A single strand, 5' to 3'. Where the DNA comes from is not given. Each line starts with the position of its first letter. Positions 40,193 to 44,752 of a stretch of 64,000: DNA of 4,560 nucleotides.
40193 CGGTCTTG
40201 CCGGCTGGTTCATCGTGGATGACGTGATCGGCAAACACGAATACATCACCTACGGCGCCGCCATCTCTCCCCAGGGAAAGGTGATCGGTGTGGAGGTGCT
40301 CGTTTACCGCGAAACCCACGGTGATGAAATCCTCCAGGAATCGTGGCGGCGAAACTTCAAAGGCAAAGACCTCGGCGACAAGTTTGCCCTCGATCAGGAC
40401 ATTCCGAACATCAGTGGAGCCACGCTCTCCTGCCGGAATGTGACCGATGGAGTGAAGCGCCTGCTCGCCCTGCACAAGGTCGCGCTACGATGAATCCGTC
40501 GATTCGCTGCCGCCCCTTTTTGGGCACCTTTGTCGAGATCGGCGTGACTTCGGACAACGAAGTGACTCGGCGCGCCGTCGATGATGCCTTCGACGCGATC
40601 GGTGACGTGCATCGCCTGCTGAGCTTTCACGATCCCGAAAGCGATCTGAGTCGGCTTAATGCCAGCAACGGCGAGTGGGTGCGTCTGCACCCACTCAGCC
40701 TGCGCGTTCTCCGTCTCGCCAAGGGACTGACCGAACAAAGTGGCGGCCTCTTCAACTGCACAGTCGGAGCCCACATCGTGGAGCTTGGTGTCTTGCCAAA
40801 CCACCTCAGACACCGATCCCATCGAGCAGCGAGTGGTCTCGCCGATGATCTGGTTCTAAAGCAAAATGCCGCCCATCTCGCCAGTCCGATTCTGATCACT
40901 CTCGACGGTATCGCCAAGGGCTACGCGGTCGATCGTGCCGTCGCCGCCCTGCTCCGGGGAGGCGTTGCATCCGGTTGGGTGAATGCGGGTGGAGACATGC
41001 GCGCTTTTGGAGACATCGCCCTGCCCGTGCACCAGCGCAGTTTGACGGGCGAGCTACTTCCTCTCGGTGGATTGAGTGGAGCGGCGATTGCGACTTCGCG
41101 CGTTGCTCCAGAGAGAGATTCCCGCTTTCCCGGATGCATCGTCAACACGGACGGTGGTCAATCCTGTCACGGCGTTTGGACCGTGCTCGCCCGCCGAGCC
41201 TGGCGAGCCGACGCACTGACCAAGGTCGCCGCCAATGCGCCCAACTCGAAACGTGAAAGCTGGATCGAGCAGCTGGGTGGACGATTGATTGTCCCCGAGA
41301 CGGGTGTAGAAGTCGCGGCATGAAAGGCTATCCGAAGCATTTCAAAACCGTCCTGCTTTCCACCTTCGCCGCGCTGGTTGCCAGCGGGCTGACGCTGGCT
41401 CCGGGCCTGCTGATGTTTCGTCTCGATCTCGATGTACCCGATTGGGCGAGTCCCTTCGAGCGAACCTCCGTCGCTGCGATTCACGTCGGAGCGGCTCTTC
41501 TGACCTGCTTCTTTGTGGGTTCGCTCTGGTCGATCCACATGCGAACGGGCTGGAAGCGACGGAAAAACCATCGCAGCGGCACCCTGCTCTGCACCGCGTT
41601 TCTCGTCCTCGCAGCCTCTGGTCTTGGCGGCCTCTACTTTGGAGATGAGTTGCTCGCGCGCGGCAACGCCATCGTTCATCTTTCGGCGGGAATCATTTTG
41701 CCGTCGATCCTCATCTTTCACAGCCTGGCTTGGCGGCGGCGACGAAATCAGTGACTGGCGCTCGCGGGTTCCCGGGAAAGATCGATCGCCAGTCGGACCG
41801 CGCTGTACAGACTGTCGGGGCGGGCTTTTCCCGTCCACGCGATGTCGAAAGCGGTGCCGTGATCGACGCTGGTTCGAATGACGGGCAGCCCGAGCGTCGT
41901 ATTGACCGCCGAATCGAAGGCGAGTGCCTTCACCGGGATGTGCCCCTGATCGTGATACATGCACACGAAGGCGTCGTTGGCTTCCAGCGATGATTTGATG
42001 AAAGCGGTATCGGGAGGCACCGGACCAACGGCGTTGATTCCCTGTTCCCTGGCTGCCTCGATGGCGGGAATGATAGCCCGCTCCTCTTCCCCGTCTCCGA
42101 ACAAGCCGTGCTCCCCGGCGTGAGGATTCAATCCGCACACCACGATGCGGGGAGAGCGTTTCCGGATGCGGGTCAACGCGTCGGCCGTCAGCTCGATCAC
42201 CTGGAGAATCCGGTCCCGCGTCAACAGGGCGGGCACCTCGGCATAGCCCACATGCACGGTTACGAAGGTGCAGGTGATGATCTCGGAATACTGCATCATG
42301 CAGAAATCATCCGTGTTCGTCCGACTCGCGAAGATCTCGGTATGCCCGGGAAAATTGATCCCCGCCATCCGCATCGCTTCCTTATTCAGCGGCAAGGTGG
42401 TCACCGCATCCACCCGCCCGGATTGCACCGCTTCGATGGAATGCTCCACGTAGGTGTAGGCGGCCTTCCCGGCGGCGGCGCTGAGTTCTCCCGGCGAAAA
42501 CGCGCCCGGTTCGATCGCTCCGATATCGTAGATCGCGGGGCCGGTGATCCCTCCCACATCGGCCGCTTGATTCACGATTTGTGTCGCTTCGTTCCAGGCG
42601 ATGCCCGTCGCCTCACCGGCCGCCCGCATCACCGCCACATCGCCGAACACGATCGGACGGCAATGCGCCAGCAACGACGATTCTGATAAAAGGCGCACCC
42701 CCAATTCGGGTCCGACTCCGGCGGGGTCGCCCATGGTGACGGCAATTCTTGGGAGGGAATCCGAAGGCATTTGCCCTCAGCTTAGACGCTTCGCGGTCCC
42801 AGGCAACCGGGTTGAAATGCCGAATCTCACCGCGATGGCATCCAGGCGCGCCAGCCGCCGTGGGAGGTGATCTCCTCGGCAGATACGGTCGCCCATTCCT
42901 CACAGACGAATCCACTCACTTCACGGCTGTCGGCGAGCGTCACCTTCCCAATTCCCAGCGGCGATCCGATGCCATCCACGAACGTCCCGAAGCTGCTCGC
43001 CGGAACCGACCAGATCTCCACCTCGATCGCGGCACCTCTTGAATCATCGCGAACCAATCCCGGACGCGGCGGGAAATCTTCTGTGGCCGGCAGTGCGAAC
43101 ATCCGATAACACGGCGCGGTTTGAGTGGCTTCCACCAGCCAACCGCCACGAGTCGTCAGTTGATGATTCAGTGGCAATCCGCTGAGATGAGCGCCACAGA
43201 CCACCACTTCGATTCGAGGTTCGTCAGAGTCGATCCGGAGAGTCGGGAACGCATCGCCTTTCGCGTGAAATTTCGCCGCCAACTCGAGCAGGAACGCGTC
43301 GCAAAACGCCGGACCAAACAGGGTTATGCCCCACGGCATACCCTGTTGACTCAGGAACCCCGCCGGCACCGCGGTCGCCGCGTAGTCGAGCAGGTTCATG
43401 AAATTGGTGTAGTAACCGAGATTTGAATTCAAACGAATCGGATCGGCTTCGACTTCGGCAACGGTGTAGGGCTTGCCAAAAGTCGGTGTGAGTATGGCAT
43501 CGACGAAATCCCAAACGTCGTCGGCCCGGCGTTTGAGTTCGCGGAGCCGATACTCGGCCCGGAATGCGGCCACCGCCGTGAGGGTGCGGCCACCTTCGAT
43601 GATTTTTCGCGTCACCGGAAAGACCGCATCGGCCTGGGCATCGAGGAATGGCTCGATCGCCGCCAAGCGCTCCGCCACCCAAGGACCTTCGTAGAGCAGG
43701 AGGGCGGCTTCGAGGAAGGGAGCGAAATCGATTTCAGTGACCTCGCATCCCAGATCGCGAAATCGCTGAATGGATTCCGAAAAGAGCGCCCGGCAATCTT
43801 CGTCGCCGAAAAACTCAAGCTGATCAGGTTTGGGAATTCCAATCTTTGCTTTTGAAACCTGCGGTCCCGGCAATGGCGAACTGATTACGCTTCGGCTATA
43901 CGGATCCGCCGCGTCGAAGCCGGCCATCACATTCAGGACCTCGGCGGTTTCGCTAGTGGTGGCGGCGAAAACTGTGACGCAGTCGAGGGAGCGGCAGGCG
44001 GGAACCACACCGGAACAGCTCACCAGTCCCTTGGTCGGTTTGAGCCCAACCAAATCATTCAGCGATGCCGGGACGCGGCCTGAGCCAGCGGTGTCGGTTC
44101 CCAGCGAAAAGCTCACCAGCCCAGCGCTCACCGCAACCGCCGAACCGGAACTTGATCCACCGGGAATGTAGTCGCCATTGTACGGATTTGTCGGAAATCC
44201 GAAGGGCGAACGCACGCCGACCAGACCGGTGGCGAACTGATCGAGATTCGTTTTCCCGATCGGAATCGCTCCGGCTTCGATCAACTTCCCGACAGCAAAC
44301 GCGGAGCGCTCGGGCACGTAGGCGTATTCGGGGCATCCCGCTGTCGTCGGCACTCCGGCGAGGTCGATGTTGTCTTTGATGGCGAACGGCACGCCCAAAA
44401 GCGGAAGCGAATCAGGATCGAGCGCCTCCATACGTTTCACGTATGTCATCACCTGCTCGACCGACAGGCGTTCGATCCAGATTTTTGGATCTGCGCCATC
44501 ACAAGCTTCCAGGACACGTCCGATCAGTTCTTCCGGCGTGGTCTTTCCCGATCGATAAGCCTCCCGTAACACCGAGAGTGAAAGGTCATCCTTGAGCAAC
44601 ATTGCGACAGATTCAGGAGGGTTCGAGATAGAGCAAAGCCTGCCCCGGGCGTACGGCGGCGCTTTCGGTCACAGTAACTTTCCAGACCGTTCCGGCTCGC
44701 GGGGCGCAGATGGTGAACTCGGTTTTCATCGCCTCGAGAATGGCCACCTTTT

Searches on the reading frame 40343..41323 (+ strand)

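Call 42: search_protein_families(library=pfam, proteins=[window:40343-41323:+], max_evalue=0.001)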
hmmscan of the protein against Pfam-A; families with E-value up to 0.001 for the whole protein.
window:40343-41323:+ (326 aa): 1 family
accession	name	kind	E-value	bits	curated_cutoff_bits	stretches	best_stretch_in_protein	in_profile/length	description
PF02424.20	ApbE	-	5e-30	105.4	25.6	1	60-311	1-258/266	ApbE family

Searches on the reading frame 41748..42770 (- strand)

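Call 42: search_protein_families(library=pfam, proteins=[window:41748-42770:-], max_evalue=0.001)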
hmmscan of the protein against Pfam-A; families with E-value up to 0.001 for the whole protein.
window:41748-42770:- (340 aa): 1 family
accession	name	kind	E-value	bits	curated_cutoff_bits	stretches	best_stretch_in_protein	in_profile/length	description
PF04166.17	PdxA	-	2.5e-103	345.8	27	1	36-328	2-286/286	Pyridoxal phosphate biosynthetic protein PdxA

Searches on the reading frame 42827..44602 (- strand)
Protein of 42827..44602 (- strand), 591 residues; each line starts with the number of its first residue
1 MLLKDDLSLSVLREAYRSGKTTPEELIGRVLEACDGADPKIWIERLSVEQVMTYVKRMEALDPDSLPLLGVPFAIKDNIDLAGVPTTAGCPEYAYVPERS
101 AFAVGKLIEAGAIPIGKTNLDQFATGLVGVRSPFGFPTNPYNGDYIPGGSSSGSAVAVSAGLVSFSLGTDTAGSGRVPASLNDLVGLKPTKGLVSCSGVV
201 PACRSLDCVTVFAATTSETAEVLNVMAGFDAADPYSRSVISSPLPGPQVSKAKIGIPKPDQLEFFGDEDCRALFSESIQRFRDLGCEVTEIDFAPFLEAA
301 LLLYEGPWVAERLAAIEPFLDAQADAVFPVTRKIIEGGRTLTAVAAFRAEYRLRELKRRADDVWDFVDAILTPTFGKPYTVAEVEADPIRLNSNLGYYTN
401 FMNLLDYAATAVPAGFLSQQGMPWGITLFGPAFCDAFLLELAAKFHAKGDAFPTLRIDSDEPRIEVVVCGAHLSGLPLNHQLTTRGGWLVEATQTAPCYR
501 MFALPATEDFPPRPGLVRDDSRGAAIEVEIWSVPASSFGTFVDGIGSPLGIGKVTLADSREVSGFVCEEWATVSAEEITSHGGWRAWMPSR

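Call 3: search_protein_families(library=pfam, proteins=[window:42827-44602:-], max_evalue=0.01)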
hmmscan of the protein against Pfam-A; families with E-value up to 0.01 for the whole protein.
window:42827-44602:- (591 aa): 2 families
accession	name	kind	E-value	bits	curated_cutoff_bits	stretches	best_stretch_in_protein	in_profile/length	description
PF01425.27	Amidase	-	2.1e-87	294.5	27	1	26-439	2-445/445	Amidase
PF21986.1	AH_C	-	8.7e-48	161.8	27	1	464-588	1-122/123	Allophanate hydrolase C-terminal domain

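Call 4: search_protein_families(library=ncbifam, proteins=[window:42827-44602:-], max_evalue=0.01)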
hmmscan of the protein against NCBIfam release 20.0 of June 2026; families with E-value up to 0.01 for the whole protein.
window:42827-44602:- (591 aa): 26 families (the best 25 are shown)
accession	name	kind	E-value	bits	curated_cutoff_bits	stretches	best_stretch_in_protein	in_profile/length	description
NF006043.0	PRK08186.1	subfamily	8.5e-245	813.8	487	1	5-589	5-595/600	allophanate hydrolase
TIGR02713.1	allophanate_hyd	equivalog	2e-228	759.5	511.05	1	40-588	2-562/563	allophanate hydrolase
TIGR00132.1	gatA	equivalog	1.7e-62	211.7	481.1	2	47-301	37-293/466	Asp-tRNA(Asn)/Glu-tRNA(Gln) amidotransferase subunit GatA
NF004717.0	PRK06061.1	equivalog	3.8e-54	184.1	498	1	15-447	25-465/483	amidase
NF006631.0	PRK09201.1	equivalog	1.5e-53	182.2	461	1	8-449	8-455/466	AtzE family amidohydrolase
NF005688.0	PRK07488.1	equivalog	6.5e-53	180.3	532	1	6-445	10-462/474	indoleacetamide hydrolase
NF005460.0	PRK07056.1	subfamily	1.7e-52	178.9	447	1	9-445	10-449/457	amidase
NF006169.0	PRK08310.1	equivalog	7.4e-52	177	391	1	62-235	20-196/395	amidase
NF004766.0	PRK06102.1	equivalog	1.4e-51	176.1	559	1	8-442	9-444/455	amidase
TIGR02715.1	amido_AtzE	subfamily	5.4e-51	173.9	425.75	1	13-449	6-448/452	AtzE family amidohydrolase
NF005450.0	PRK07042.1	equivalog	2.5e-50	171.3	458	1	5-447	5-450/464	amidase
NF006006.0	PRK08137.1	equivalog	7.5e-46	157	534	2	67-240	100-280/529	amidase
NF004815.0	PRK06169.1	equivalog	1.5e-44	152.4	506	1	7-447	10-457/471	amidase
NF005565.0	PRK07235.1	subfamily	2.2e-43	148.7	545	1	64-293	84-318/506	amidase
NF004622.0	PRK05962.1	equivalog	2.9e-42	145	463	1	67-445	52-424/431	amidase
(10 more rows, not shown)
